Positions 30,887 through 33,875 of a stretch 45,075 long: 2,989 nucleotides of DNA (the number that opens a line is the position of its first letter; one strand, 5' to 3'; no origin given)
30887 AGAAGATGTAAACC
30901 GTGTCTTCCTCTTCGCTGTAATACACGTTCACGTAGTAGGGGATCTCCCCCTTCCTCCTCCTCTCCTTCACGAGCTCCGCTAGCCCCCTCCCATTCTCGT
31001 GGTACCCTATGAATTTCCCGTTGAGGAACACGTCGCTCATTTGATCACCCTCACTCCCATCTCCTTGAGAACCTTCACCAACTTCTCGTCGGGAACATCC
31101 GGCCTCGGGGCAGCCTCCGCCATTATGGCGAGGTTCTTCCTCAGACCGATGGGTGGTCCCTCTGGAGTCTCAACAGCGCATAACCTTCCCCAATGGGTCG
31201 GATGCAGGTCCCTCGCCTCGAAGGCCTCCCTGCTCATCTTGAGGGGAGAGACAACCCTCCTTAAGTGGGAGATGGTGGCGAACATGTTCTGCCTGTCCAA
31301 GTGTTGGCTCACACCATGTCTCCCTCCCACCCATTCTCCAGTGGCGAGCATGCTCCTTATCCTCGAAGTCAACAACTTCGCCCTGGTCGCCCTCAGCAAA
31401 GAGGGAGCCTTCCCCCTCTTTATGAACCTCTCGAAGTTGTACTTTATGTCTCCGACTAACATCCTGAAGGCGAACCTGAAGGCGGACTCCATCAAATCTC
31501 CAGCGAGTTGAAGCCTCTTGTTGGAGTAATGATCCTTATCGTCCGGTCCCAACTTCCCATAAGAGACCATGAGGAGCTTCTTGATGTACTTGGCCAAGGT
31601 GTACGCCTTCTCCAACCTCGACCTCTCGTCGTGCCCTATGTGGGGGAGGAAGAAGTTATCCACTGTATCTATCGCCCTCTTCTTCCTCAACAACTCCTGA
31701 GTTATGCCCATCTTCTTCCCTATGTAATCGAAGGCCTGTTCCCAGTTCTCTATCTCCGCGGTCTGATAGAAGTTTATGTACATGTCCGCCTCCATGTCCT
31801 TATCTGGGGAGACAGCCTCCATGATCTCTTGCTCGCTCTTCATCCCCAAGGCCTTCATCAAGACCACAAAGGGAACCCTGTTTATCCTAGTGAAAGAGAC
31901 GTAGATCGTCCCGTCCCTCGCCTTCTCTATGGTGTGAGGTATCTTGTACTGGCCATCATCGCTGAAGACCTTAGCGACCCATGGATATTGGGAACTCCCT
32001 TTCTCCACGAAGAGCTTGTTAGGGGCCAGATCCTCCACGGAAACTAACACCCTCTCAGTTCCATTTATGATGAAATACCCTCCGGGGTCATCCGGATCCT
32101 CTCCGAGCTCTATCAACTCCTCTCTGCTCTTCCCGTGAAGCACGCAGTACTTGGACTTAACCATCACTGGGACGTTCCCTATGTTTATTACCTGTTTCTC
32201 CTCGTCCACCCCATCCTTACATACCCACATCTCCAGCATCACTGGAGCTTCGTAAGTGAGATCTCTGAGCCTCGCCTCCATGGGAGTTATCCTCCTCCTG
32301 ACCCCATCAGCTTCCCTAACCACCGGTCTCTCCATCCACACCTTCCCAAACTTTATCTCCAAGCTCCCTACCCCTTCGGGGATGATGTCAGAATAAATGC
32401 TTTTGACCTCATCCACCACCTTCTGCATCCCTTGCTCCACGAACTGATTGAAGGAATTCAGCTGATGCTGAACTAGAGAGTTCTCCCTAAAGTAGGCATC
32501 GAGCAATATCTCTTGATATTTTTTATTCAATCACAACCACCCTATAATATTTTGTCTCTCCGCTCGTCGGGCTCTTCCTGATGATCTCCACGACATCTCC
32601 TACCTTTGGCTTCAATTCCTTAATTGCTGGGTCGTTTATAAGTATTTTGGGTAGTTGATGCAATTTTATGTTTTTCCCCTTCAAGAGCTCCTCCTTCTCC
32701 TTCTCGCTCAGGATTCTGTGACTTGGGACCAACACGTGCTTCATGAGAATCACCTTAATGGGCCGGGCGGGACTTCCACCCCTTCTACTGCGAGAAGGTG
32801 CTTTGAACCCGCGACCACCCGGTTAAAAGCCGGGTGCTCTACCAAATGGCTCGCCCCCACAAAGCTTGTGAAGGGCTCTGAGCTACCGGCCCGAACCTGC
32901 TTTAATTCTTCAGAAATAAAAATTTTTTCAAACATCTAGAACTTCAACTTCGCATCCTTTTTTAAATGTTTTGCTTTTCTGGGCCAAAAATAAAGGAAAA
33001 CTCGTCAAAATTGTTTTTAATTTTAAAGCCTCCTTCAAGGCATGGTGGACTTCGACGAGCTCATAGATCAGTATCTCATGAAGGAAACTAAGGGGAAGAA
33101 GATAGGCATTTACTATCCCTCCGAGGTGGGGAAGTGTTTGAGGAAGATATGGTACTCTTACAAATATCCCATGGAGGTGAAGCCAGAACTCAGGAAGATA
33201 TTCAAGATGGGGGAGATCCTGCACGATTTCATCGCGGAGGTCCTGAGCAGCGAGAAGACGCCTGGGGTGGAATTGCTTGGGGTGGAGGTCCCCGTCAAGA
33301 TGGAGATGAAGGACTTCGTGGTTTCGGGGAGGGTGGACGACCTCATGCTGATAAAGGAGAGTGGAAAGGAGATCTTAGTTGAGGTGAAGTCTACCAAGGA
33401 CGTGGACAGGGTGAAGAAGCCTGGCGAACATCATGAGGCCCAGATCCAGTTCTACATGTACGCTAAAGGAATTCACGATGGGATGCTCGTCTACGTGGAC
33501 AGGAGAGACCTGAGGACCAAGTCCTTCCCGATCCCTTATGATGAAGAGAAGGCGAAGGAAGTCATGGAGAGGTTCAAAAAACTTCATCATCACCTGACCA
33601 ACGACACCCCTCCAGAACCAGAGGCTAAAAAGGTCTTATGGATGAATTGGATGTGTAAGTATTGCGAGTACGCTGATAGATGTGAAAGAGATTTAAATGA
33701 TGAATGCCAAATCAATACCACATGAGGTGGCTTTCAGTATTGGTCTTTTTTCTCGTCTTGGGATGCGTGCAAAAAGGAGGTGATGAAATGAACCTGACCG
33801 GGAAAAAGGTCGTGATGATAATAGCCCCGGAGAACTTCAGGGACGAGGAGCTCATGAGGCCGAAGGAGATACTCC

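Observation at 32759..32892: tRNA-Lys(UUU) split by two non-canonical BHB introns (15/16 and 59/60)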

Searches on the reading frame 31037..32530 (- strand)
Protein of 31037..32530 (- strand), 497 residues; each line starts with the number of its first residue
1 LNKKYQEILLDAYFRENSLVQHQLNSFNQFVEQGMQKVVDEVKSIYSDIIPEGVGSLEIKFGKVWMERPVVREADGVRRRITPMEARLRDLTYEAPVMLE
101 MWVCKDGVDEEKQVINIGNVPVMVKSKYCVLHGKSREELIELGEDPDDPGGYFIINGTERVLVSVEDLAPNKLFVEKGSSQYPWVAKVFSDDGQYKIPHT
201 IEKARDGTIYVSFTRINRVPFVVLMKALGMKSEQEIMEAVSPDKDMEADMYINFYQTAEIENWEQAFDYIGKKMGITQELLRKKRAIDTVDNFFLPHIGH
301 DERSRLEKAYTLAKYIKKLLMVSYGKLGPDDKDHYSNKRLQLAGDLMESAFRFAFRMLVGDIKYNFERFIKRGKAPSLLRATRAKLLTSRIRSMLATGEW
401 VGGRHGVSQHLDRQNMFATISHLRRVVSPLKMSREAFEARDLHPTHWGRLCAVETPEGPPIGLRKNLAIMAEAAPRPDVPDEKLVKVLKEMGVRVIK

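Call 25: find_related_loci(query=window:31037-32530:-, collection=genome_contigs, flank=1500)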
Query window:31037-32530:- (497 aa) in genome_contigs; peptide patterns used: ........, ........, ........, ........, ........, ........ (x = any residue, [..] = any of these).
598 stretches matched a pattern (row limit reached: there are more); 554 encode a relative of the query (tblastn E <= 1e-3); the best 80 are kept; 80 distinct loci.
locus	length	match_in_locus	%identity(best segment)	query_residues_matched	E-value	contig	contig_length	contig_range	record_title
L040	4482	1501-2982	58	1-493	0e+0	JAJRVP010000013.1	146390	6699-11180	MAG: archaeon isolate Dive96_bin10.467 k141_2578125, whole genome shotgun sequence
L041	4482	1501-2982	55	1-493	0e+0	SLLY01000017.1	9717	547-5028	MAG: Candidatus Woesearchaeota archaeon isolate CSSed165cm_329 CSSed16-5cm-27680, whole genome shotgun sequence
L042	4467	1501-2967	55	9-494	0e+0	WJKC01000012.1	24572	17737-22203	MAG: archaeon isolate Bin_444 k141_948607, whole genome shotgun sequence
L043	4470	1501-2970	54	9-496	1e-180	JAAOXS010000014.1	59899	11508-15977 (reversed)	MAG: Nanoarchaeota archaeon isolate DPANNHV_H2.bin.89 k83_1834181, whole genome shotgun sequence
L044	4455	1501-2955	52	9-494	9e-166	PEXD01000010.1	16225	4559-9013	MAG: Candidatus Woesearchaeota archaeon CG07_land_8_20_14_0_80_44_23 CG07_land_8_20_14_0.80_scaffold_3848_c, whole genom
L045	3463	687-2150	51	8-496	9e-174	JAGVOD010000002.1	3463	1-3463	MAG: archaeon isolate DeMMO3_27 c_000000091560, whole genome shotgun sequence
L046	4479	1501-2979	49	1-496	3e-163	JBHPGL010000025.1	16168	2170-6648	Nanoarchaeota archaeon isolate SAG AM-311-M09 NODE_25_length_16168_cov_26.527586, whole genome shotgun sequence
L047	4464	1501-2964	49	9-497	3e-159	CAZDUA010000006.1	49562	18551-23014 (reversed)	MAG TPA_asm: uncultured Methanosarcinales archaeon isolate binchicken_co165_291 genome assembly, contig: k141_637127, wh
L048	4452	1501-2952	49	8-492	2e-158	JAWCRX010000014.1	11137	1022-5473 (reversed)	MAG: Candidatus Woesearchaeota archaeon isolate JZ-2_202007_bins_72 JZ-2_202007_bins_72_scaffold_14, whole genome shotgu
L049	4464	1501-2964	49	1-494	2e-157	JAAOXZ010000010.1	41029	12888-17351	Candidatus Woesearchaeota archaeon isolate DPANNHV_H2.bin.83 k83_231172, whole genome shotgun sequence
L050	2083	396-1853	51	8-494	8e-167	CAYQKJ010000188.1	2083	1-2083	MAG TPA_asm: uncultured Methanosarcinales archaeon isolate SRP098346_co1_64 genome assembly, contig: NODE_99523_length_2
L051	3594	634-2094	48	9-496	4e-156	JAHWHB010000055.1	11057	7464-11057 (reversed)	MAG: Candidatus Woesearchaeota archaeon isolate FT1_394 k127_26511028, whole genome shotgun sequence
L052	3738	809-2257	47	8-494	2e-159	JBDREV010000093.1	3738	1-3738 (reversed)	MAG: Candidatus Woesearchaeota archaeon isolate MEGAHIT-group-1.331 k141_534240, whole genome shotgun sequence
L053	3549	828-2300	48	9-497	7e-160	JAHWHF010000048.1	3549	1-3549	MAG: Candidatus Woesearchaeota archaeon isolate FT2_175 k127_23219374, whole genome shotgun sequence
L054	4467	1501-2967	48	7-495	8e-152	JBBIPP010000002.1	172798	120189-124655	MAG: archaeon isolate QH2F170213_bin_305 NODE_16_length_172798_cov_13.013222, whole genome shotgun sequence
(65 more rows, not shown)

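Call 67: search_protein_families(library=pfam, proteins=[window:31037-32530:-], max_evalue=0.01)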
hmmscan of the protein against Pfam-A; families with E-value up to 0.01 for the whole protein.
window:31037-32530:- (497 aa): 3 families
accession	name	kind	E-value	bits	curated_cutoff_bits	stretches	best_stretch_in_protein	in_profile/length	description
PF04563.20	RNA_pol_Rpb2_1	-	4.1e-55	186.9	28.2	1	19-388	2-202/203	RNA polymerase beta subunit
PF04561.19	RNA_pol_Rpb2_2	-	3.5e-26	92.5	21.7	1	171-340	3-189/190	RNA polymerase Rpb2, domain 2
PF04565.21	RNA_pol_Rpb2_3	-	9.3e-25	87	21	1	409-472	1-67/68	RNA polymerase Rpb2, domain 3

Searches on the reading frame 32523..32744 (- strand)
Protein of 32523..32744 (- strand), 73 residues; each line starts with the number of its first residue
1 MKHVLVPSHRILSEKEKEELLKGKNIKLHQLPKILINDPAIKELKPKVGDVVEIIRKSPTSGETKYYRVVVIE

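Call 58: find_encoding_contigs(protein=window:32526-32744:-, flank=1500, max_places=8)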
Protein seq(73 aa) (73 aa): 10 contigs read that carry it; 6 places shown.
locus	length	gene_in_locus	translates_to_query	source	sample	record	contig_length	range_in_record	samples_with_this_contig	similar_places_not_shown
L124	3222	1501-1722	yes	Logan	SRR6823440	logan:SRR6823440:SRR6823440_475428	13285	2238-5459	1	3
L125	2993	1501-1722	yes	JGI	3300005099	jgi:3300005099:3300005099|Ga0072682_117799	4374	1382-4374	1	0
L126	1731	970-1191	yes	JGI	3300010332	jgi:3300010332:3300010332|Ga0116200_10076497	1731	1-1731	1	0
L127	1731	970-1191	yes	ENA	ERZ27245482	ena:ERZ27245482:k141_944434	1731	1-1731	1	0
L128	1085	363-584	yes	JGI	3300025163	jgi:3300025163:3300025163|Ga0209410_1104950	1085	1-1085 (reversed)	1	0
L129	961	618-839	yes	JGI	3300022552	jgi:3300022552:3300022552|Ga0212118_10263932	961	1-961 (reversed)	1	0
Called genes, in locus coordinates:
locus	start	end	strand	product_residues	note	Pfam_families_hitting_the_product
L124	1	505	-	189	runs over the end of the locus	PF01965:DJ-1_PfpI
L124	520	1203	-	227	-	PF01930:Cas_Cas4, PF12705:PDDEXK_1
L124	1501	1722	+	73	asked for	PF01191:RNA_pol_Rpb5_C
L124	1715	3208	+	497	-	PF04563:RNA_pol_Rpb2_1, PF04561:RNA_pol_Rpb2_2, PF04565:RNA_pol_Rpb2_3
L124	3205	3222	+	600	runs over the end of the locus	PF04566:RNA_pol_Rpb2_4, PF04567:RNA_pol_Rpb2_5, PF00562:RNA_pol_Rpb2_6, PF04560:RNA_pol_Rpb2_7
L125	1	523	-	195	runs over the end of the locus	PF01965:DJ-1_PfpI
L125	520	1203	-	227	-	PF01930:Cas_Cas4, PF12705:PDDEXK_1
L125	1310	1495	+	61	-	-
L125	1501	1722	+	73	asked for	PF01191:RNA_pol_Rpb5_C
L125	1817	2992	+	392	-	?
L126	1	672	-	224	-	?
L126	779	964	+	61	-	-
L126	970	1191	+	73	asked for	PF01191:RNA_pol_Rpb5_C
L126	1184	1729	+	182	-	?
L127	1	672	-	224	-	?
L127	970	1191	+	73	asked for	PF01191:RNA_pol_Rpb5_C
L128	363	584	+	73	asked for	PF01191:RNA_pol_Rpb5_C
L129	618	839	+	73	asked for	PF01191:RNA_pol_Rpb5_C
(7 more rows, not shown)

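Call 67: search_protein_families(library=pfam, proteins=[window:32523-32744:-], max_evalue=0.01)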
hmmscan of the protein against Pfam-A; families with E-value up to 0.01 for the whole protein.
window:32523-32744:- (73 aa): 1 family
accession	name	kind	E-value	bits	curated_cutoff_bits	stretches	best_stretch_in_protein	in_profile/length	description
PF01191.24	RNA_pol_Rpb5_C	-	7.1e-28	96.6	23.5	1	2-70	5-73/73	RNA polymerase Rpb5, C-terminal domain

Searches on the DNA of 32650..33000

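Call 5: search_rna_families(source=window, start=32650, end=33000, threshold=evalue, max_evalue=10, show_alignments=5)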
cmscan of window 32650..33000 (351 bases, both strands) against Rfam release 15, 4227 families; matches with E-value up to 10: 3.
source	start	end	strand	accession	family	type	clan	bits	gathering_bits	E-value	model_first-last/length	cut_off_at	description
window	32789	32854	-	RF00005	tRNA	Gene; tRNA;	CL00001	21.8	29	0.031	1-71/71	no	tRNA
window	32897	32950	-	RF03494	mir-4680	Gene; miRNA;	-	14.6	78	8.8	1-69/69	no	mir-4680 microRNA precursor family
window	32681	32758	-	RF00284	SNORD74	Gene; snRNA; snoRNA; CD-box;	CL00069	12.1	41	9.1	1-80/80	no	Small nucleolar RNA SNORD74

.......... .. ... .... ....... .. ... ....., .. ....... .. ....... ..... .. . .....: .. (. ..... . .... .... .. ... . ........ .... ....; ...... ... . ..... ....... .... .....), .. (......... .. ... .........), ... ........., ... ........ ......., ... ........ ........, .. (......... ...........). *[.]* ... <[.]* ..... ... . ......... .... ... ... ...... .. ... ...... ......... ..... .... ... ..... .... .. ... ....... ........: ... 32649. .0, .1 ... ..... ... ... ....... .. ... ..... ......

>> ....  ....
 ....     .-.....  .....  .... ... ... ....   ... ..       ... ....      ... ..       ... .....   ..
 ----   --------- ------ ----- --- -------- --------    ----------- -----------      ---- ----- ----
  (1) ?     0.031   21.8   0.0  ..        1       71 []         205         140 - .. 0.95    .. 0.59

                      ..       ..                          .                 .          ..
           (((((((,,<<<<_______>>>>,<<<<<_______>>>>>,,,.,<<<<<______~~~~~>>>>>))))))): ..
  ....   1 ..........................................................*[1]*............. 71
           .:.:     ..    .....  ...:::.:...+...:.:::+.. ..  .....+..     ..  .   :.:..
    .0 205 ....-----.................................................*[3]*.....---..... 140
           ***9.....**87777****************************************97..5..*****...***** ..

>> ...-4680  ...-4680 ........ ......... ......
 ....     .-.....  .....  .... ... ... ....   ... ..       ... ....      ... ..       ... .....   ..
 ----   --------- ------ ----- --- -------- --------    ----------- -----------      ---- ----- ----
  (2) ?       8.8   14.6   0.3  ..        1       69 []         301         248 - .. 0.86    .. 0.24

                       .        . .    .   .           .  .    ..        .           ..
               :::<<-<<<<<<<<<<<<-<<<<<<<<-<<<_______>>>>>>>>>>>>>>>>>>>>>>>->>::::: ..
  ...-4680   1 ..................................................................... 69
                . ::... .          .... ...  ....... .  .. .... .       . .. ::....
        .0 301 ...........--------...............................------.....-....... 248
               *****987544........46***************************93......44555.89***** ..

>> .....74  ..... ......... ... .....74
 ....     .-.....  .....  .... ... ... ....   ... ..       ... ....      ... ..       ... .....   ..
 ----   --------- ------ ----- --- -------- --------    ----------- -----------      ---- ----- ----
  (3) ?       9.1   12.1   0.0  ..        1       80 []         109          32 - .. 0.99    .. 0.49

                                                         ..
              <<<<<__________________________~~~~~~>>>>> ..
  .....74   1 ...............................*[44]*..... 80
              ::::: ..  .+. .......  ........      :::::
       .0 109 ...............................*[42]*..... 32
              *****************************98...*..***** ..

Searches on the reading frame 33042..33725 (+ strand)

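Call 67: search_protein_families(library=pfam, proteins=[window:33042-33725:+], max_evalue=0.01)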
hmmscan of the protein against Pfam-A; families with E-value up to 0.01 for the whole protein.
window:33042-33725:+ (227 aa): 3 families
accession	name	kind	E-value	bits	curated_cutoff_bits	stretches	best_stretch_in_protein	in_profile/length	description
PF12705.13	PDDEXK_1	-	2.4e-10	41.2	22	1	55-215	91-247/247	PD-(D/E)XK nuclease superfamily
PF01930.23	Cas_Cas4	-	8.4e-10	39.4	22.7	1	32-214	11-158/160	Domain of unknown function DUF83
PF13366.12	PDDEXK_3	-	0.0027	18.5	22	1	82-151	45-105/117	PD-(D/E)XK nuclease superfamily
